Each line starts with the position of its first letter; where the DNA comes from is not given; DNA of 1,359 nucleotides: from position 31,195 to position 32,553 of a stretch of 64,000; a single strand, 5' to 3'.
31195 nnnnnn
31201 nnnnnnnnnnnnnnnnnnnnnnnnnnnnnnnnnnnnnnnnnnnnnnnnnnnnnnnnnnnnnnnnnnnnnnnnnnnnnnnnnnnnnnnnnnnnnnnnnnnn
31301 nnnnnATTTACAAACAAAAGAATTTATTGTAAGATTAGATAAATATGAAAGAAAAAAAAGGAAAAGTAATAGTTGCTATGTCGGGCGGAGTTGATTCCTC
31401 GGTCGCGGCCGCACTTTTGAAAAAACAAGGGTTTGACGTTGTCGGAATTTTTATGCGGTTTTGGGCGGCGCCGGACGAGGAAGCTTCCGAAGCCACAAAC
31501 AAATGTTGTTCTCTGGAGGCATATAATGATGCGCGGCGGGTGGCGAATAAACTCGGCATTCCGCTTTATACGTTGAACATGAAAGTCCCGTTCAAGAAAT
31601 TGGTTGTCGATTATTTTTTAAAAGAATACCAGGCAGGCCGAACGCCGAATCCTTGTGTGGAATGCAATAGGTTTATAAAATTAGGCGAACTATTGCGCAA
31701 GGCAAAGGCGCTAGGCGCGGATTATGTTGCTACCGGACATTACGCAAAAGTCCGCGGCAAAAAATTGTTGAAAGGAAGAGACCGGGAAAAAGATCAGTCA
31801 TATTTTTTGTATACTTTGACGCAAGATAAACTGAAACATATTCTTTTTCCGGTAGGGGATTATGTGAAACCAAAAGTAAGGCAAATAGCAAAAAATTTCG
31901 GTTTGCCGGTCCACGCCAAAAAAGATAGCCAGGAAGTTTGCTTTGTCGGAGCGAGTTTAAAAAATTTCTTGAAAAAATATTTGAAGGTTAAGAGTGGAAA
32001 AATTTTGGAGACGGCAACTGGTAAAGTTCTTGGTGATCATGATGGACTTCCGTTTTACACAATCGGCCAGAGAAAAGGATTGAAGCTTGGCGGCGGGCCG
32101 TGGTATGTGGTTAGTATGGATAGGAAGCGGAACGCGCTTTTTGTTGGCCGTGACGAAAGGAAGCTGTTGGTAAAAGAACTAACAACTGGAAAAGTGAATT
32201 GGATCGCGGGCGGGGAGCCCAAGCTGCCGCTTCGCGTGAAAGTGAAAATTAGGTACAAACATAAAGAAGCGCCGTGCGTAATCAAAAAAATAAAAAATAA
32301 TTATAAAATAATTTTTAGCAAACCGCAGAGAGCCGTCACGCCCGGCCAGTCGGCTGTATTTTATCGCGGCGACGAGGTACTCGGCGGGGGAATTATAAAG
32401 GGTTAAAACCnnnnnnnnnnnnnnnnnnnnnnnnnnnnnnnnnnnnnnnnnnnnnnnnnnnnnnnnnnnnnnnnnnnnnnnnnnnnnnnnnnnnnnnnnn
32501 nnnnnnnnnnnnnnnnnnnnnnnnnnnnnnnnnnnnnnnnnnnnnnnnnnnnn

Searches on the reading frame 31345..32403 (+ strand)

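Call 69: search_protein_families(library=pfam, proteins=[window:31345-32403:+], max_evalue=0.001)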
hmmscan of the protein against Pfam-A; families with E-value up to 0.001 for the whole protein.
window:31345-32403:+ (353 aa): 6 families
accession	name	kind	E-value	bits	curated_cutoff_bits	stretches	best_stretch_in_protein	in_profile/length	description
PF03054.22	tRNA_Me_trans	-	1.9e-78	263.2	20.6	1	7-202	2-201/202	tRNA methyl transferase HUP domain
PF20259.3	tRNA_Me_trans_M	-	4.9e-25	87.3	27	1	206-269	1-66/66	tRNA methyl transferase PRC-barrel domain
PF20258.4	tRNA_Me_trans_C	-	1.7e-24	86.4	20.6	1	277-351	2-77/77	Aminomethyltransferase beta-barrel domain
PF02568.20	ThiI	-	1.1e-05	25.6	20.5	1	5-62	3-60/197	Thiamine biosynthesis protein (ThiI)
PF02540.23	NAD_synthase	-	3.8e-05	23.4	21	1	5-58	18-73/242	NAD synthase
PF00764.25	Arginosuc_synth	-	0.00057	20.4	27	0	7-59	1-53/162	Arginosuccinate synthase N-terminal HUP domain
